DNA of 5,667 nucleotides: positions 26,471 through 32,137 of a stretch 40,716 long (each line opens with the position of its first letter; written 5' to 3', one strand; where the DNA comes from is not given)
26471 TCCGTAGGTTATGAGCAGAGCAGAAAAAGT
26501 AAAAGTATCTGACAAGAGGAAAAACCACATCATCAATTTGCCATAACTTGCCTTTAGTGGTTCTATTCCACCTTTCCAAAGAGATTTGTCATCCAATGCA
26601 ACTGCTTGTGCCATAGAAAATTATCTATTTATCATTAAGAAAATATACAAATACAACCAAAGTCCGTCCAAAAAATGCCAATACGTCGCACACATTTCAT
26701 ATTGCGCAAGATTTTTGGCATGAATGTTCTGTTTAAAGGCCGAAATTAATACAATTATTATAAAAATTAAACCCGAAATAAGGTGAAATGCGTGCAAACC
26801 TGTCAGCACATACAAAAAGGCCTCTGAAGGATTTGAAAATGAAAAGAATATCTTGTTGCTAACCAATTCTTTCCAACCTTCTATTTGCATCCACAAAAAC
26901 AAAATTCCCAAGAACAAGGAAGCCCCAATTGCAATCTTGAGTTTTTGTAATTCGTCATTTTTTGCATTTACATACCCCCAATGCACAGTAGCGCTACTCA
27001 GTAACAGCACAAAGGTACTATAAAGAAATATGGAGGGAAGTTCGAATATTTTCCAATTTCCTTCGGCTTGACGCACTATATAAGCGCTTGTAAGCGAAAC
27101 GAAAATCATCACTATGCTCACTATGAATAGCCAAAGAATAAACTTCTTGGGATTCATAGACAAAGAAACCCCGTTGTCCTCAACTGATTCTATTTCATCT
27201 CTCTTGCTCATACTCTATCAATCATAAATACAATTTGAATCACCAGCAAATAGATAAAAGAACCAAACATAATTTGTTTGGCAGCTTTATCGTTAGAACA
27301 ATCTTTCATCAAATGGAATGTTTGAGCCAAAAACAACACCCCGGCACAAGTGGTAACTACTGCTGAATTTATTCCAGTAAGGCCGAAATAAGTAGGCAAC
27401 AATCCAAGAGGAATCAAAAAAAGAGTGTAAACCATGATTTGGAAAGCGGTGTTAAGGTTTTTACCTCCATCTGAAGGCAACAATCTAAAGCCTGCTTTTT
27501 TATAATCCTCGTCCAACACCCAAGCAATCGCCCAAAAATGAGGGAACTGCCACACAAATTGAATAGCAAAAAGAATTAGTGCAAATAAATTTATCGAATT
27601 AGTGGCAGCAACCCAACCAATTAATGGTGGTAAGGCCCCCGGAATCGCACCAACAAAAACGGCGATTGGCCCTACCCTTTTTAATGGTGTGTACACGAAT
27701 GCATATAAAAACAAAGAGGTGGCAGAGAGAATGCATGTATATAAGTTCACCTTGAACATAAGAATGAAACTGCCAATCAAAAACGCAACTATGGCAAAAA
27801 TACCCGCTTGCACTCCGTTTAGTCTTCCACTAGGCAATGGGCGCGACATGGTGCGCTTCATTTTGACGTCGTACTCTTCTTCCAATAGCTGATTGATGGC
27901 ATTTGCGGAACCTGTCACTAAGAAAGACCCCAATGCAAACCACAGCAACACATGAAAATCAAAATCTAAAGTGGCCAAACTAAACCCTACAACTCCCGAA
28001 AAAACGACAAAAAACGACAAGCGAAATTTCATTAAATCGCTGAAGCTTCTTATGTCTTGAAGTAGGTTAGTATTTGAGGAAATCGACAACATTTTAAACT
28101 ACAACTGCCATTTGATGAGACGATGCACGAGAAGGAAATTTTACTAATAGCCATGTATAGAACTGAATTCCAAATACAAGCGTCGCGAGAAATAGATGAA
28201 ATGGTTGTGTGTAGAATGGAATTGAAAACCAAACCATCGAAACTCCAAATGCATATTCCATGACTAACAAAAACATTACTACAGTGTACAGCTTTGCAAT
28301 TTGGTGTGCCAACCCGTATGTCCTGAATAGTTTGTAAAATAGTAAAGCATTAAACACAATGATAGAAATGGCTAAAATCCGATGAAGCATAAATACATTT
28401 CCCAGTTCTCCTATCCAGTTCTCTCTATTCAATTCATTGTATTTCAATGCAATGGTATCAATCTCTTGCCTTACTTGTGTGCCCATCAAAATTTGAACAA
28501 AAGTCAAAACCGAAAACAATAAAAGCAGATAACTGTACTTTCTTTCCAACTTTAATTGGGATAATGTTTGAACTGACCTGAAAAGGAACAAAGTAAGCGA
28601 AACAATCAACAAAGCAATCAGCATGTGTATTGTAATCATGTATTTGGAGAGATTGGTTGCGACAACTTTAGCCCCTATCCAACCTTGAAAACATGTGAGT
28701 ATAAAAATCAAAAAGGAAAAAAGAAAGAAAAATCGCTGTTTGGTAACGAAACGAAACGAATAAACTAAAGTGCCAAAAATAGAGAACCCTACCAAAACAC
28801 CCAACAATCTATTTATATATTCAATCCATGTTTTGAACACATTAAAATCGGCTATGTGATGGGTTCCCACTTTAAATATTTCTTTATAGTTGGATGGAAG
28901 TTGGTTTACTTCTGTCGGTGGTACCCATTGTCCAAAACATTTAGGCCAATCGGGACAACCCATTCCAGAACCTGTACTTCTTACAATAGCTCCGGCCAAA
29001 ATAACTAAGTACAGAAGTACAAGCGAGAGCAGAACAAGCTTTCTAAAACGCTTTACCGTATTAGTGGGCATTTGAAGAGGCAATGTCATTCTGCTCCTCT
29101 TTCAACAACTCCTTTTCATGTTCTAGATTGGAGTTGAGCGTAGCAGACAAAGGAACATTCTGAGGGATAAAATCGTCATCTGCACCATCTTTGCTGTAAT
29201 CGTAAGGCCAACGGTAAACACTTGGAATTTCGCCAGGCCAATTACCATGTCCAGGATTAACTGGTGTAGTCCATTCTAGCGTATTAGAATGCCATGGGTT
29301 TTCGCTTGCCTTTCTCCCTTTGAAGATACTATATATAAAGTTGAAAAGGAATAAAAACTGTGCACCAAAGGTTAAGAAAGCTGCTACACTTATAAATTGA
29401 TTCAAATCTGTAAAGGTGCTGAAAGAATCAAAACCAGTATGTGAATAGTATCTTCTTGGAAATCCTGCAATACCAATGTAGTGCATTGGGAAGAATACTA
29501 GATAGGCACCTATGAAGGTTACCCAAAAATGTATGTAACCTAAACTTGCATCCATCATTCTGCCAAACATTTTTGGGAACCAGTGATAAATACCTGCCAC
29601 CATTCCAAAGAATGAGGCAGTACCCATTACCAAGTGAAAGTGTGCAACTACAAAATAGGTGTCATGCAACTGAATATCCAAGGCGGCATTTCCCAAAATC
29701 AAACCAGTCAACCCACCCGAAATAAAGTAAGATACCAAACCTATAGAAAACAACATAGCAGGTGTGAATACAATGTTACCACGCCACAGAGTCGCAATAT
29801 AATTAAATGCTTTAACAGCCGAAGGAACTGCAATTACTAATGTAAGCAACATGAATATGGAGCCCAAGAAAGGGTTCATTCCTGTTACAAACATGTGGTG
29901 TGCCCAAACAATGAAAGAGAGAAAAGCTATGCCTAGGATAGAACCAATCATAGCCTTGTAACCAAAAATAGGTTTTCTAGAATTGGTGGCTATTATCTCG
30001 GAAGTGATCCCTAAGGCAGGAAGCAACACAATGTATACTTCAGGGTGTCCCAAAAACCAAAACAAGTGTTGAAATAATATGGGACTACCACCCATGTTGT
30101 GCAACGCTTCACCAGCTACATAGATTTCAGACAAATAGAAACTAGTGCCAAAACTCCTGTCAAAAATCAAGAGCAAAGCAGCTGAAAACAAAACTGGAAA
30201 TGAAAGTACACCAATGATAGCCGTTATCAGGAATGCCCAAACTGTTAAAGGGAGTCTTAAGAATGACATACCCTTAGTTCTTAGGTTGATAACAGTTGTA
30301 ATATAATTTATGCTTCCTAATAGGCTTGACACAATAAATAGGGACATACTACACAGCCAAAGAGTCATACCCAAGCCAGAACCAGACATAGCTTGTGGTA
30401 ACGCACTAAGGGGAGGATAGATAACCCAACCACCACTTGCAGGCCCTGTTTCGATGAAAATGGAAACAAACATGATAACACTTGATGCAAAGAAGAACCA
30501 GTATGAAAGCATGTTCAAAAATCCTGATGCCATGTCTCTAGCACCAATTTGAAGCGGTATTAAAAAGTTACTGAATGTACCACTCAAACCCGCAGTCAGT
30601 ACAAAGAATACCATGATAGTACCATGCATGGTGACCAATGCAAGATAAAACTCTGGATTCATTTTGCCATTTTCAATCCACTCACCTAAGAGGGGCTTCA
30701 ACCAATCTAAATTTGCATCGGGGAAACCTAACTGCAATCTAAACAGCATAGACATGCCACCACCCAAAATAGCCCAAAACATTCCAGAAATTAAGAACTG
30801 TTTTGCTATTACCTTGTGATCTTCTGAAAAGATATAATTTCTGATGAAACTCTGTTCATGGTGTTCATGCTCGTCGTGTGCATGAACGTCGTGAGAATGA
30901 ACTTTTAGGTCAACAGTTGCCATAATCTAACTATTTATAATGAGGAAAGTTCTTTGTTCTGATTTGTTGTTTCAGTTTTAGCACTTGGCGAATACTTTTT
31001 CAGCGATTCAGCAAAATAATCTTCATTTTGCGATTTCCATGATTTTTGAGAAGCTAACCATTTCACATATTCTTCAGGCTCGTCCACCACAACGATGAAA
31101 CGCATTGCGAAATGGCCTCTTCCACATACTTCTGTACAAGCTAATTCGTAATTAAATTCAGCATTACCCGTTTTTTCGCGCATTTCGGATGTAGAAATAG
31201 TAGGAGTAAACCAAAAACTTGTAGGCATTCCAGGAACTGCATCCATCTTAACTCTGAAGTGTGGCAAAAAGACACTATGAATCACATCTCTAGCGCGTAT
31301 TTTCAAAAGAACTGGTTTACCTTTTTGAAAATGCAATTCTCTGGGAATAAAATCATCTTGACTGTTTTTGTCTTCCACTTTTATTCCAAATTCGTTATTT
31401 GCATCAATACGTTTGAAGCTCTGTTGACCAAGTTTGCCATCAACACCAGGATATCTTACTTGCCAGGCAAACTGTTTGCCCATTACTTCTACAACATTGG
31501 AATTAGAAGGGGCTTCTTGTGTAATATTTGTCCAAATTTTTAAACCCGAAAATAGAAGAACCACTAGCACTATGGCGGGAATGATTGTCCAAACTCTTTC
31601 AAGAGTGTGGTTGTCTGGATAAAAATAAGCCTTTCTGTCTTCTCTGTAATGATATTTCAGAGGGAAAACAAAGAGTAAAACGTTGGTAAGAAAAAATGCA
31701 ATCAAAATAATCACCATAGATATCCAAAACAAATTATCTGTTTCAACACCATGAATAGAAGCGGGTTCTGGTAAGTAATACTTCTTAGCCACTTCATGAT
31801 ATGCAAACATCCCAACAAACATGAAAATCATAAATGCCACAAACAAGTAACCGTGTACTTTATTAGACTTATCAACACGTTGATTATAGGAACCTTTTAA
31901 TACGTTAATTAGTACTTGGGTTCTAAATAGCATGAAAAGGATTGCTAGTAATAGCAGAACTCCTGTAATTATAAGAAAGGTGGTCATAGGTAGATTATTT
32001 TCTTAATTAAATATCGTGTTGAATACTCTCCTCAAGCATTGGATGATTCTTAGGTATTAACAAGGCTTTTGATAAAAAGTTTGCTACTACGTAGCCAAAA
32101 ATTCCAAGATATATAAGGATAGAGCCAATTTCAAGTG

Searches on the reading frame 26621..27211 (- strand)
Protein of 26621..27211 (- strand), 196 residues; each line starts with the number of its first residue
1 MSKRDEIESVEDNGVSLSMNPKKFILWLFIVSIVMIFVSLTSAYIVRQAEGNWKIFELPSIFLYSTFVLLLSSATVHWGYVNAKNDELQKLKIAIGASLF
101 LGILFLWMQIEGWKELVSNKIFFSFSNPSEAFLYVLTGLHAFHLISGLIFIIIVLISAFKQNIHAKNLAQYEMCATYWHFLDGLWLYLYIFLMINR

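Call 37: search_protein_families(library=pfam, proteins=[window:26621-27211:-], max_evalue=0.001)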
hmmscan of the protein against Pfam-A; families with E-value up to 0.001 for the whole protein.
window:26621-27211:- (196 aa): 1 family
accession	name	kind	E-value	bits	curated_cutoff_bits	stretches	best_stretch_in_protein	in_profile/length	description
PF00510.24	COX3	-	4.2e-13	50.2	23.8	1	24-192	78-253/258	Cytochrome c oxidase subunit III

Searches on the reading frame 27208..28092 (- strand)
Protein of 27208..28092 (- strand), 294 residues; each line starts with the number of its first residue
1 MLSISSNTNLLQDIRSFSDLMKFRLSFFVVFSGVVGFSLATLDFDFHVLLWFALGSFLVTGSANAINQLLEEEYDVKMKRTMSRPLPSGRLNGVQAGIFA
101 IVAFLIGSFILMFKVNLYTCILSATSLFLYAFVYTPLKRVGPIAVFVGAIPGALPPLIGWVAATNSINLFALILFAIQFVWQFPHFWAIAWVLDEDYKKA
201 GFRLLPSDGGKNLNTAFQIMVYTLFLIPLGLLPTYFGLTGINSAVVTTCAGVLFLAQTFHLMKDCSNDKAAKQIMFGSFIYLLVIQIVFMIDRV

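Call 37: search_protein_families(library=pfam, proteins=[window:27208-28092:-], max_evalue=0.001)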
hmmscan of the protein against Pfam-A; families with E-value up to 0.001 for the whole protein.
window:27208-28092:- (294 aa): 1 family
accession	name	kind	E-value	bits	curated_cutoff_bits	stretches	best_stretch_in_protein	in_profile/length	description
PF01040.23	UbiA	-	7.2e-55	186.4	34.2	1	30-279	2-249/250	UbiA prenyltransferase family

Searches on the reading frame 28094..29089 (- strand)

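Call 37: search_protein_families(library=pfam, proteins=[window:28094-29089:-], max_evalue=0.001)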
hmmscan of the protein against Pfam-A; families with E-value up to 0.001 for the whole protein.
window:28094-29089:- (331 aa): 1 family
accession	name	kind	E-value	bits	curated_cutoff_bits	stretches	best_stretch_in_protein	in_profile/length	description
PF02628.20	COX15-CtaA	-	7.7e-56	189.9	29.9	1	17-308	2-320/322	Cytochrome oxidase assembly protein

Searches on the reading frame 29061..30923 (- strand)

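Call 37: search_protein_families(library=pfam, proteins=[window:29061-30923:-], max_evalue=0.001)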
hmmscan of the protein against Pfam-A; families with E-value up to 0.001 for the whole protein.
window:29061-30923:- (620 aa): 1 family
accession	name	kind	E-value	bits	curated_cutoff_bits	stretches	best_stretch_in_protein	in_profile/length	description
PF00115.25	COX1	-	4.7e-141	471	34.8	1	39-517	2-436/436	Cytochrome C and Quinol oxidase polypeptide I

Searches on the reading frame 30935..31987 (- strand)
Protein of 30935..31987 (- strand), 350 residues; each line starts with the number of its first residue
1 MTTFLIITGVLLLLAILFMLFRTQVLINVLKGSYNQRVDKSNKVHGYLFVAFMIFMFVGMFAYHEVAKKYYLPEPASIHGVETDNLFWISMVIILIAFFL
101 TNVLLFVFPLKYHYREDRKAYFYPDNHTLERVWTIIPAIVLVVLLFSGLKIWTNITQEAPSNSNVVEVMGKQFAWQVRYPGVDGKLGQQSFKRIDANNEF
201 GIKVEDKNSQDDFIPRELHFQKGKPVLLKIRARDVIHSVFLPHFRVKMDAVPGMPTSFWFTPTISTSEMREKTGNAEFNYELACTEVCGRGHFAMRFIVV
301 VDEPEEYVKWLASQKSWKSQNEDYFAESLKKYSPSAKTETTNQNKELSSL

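Call 37: search_protein_families(library=pfam, proteins=[window:30935-31987:-], max_evalue=0.001)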
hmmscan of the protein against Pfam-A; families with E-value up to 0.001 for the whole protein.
window:30935-31987:- (350 aa): 2 families
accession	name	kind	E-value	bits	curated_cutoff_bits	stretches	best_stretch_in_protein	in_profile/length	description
PF02790.20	COX2_TM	-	4.6e-08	33.6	22.8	1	71-151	7-88/88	Cytochrome C oxidase subunit II, transmembrane domain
PF00116.26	COX2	-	4.5e-07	30.2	22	1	166-299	3-117/120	Cytochrome C oxidase subunit II, periplasmic domain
